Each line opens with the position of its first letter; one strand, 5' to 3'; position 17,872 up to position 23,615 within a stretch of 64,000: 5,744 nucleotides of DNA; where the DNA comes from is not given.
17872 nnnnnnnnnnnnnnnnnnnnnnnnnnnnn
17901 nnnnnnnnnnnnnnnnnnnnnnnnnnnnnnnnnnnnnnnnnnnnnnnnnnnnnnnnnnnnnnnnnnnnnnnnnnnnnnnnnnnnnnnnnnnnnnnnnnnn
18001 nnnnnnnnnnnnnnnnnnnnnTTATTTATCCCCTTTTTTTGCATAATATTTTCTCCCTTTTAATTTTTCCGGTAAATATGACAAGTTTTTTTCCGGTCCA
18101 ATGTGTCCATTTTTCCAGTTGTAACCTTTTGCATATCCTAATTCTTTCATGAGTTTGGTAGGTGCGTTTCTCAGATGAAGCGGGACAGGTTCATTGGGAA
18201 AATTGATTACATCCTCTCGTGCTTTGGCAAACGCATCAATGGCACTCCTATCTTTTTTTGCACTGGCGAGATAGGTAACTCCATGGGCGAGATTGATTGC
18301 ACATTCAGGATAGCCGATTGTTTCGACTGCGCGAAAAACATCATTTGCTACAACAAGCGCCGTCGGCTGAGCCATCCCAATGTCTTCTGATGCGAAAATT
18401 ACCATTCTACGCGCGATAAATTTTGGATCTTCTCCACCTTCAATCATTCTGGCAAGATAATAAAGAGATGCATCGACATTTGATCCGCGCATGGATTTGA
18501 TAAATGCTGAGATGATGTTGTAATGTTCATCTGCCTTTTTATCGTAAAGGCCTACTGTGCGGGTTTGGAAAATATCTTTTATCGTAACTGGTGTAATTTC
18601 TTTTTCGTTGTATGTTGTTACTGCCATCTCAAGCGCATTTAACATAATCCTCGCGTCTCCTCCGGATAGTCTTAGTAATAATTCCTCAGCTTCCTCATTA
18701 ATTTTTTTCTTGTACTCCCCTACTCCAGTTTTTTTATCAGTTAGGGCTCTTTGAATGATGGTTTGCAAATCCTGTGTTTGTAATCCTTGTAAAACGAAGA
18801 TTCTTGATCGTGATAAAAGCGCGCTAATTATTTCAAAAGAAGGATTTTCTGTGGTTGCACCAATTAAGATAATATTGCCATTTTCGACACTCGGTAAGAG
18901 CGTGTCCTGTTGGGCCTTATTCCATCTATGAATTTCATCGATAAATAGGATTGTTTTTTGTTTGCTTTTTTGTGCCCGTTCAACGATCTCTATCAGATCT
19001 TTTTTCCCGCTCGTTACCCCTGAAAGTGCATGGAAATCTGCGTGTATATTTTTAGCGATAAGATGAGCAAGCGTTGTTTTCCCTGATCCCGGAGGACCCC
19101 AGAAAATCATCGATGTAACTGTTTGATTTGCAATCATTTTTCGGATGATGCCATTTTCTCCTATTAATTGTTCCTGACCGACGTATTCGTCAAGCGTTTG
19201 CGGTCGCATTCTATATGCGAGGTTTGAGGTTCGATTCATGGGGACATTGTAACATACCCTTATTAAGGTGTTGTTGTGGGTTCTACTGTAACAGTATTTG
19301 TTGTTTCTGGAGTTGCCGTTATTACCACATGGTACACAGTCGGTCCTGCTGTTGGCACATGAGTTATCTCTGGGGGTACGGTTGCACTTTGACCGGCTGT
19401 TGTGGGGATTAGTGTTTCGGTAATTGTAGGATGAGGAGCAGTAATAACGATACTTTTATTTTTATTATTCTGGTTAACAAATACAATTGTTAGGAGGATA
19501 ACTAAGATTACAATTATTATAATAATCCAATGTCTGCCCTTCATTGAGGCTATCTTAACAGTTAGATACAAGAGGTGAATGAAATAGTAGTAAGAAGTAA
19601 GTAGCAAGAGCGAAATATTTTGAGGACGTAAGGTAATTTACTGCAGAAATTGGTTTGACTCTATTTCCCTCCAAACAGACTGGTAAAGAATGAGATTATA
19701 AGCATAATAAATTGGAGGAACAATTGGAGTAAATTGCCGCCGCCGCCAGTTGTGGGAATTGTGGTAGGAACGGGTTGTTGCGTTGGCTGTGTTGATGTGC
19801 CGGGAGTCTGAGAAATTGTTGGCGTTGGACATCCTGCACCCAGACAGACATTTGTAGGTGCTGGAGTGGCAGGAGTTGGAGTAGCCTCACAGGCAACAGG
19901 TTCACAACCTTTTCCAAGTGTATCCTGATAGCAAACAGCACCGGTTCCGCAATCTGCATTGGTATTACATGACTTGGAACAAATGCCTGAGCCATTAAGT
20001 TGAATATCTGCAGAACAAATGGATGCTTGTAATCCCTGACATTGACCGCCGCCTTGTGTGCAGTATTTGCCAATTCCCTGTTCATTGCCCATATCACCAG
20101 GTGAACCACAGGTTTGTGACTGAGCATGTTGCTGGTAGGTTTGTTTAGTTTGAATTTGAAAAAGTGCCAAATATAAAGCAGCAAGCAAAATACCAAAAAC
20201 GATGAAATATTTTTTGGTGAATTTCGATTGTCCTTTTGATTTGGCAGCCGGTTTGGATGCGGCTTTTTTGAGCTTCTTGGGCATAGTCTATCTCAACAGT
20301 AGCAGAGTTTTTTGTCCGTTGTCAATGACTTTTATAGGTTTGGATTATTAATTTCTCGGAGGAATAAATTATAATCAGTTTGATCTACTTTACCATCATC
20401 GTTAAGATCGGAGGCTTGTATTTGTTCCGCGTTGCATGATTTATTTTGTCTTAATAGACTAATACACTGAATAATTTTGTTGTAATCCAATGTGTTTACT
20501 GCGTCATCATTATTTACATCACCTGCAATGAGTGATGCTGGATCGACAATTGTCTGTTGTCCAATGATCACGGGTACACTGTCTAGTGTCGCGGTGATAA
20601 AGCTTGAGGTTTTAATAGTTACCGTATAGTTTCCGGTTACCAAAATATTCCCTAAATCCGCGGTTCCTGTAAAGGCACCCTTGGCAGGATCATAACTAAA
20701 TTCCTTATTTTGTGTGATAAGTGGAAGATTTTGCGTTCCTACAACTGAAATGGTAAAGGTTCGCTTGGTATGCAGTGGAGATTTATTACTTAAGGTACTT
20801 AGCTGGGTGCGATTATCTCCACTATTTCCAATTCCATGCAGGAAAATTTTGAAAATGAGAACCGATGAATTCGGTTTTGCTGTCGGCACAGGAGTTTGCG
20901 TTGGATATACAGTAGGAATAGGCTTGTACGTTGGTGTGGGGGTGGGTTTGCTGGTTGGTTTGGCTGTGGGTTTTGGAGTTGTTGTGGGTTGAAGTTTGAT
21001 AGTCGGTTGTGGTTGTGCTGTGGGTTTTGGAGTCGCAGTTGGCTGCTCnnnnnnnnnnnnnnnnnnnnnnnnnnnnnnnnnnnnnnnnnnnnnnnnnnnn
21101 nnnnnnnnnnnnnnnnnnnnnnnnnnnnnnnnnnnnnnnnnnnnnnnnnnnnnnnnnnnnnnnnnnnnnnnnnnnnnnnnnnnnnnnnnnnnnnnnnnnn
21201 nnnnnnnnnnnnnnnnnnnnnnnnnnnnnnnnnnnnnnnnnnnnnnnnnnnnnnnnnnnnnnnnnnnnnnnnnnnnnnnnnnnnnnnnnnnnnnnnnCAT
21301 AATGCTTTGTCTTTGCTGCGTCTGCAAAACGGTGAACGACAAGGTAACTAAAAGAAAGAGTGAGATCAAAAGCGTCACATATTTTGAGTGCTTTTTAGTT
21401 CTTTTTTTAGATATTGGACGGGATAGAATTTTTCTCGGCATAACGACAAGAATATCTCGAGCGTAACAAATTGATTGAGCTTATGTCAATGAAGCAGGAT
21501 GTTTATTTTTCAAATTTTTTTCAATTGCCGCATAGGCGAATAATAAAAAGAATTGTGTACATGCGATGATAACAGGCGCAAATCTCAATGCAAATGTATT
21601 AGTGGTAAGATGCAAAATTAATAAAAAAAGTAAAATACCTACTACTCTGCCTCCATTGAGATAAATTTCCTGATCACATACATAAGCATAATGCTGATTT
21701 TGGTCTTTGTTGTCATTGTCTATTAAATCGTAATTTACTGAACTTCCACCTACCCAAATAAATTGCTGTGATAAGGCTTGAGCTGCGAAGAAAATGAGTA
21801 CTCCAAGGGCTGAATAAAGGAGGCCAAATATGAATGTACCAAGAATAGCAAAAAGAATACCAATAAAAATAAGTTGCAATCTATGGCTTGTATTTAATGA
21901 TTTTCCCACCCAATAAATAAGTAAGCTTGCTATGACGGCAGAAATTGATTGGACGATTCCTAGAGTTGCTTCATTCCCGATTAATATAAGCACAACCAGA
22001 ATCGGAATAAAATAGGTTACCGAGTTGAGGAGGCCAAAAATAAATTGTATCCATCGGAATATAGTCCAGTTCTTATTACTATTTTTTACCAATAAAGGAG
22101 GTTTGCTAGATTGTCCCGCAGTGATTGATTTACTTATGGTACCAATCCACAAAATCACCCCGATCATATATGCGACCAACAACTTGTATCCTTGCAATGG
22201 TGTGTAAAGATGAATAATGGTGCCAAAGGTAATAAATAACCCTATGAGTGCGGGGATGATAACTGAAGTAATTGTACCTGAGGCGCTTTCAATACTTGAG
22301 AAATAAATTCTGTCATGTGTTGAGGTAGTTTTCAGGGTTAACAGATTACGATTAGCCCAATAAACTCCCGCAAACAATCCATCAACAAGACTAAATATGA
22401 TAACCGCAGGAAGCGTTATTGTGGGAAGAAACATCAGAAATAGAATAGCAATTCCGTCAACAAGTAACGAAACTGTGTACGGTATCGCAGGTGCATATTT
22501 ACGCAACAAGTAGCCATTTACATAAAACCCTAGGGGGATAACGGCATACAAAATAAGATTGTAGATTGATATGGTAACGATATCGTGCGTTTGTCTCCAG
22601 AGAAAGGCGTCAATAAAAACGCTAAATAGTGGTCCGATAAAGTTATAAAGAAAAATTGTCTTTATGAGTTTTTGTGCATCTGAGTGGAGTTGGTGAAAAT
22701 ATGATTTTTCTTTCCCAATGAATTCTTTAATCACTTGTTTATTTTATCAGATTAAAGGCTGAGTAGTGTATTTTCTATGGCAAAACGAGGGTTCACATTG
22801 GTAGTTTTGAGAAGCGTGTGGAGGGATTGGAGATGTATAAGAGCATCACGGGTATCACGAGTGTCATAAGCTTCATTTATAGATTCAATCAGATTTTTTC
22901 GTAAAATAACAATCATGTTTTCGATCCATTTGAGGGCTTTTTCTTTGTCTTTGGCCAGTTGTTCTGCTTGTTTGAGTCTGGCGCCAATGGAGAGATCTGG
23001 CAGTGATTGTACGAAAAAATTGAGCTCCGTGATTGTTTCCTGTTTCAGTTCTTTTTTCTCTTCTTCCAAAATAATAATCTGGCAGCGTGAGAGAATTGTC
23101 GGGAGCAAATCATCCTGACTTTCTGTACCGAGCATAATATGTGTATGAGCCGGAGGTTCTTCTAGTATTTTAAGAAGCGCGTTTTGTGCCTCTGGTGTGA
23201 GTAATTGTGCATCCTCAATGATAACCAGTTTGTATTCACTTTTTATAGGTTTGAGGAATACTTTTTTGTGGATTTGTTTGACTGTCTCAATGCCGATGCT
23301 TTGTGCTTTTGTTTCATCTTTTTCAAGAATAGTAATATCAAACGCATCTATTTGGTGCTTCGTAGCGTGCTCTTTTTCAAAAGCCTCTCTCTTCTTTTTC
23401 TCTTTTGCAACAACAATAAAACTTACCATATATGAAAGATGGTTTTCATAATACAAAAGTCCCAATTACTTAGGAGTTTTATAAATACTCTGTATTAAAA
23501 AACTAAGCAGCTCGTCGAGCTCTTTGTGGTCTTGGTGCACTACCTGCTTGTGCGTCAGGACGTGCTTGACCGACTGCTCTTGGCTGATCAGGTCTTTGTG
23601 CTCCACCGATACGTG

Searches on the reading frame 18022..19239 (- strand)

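Call 15: search_protein_families(library=pfam, proteins=[window:18022-19239:-], max_evalue=0.001)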
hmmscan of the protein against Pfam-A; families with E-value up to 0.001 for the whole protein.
window:18022-19239:- (405 aa): 17 families
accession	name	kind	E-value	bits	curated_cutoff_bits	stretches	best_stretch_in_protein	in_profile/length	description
PF12002.13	MgsA_C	-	2e-54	184.4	27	1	252-402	1-151/167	MgsA AAA+ ATPase C terminal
PF16193.11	AAA_assoc_2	-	7.7e-24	84.2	34.3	1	175-251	2-81/81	AAA C-terminal domain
PF05496.18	RuvB_N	-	5.8e-20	72.1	27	1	11-130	1-121/159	Holliday junction DNA helicase RuvB P-loop domain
PF00004.35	AAA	-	5.9e-19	69.3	21.2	1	44-147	1-125/131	ATPase family associated with various cellular activities (AAA)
PF07728.20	AAA_5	-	3.9e-07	30.6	22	1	44-127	2-99/139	AAA domain (dynein-related subfamily)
PF13173.12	AAA_14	-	8.4e-07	29.5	27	1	45-155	6-125/129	AAA domain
PF00158.32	Sigma54_activat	-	4.6e-06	26.9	20.2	0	94-158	93-158/168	Sigma-54 interaction domain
PF13191.12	AAA_16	-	3e-05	25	32.6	0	42-68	25-51/167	AAA ATPase domain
PF13401.12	AAA_22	-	3.7e-05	24.5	27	0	42-65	6-29/130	AAA domain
PF01078.27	Mg_chelatase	-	4.2e-05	23.5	20.3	0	36-62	17-43/207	Magnesium chelatase, subunit ChlI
PF20720.3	nSTAND3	-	4.4e-05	23.7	27.2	1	44-103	20-74/155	Novel STAND NTPase 3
PF06068.19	TIP49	-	5.7e-05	22.9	23.8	1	17-70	24-79/347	TIP49 P-loop domain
PF14532.12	Sigma54_activ_2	-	9.8e-05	23.1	25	1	42-119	22-94/138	Sigma-54 interaction domain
PF05673.19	DUF815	-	0.00012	21.8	23.8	1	15-121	29-134/249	Protein of unknown function (DUF815)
PF13245.12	AAA_19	-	0.00054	20.6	25.1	0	70-133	69-130/134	AAA domain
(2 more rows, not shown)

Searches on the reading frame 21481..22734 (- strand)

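Call 8: search_protein_families(library=pfam, proteins=[window:21481-22734:-], max_evalue=0.001)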
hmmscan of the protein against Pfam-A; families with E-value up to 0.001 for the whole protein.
window:21481-22734:- (417 aa): 1 family
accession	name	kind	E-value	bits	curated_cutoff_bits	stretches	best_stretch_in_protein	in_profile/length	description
PF07690.21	MFS_1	-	2.4e-08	33.7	33.4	1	36-318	14-303/347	Major Facilitator Superfamily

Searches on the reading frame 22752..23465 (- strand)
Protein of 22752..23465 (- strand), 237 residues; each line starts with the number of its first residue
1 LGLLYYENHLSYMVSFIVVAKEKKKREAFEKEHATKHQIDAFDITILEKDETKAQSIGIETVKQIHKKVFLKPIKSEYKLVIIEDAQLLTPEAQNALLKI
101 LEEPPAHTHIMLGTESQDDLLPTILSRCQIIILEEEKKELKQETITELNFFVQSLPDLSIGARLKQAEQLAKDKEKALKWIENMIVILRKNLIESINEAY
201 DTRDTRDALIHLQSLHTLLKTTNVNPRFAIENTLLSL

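Call 8: search_protein_families(library=pfam, proteins=[window:22752-23465:-], max_evalue=0.001)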
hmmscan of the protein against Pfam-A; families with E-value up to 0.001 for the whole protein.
window:22752-23465:- (237 aa): 1 family
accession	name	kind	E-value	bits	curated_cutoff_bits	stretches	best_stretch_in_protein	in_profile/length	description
PF13177.12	DNA_pol3_delta2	-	1.8e-28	100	27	1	40-135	67-159/161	DNA polymerase III, delta subunit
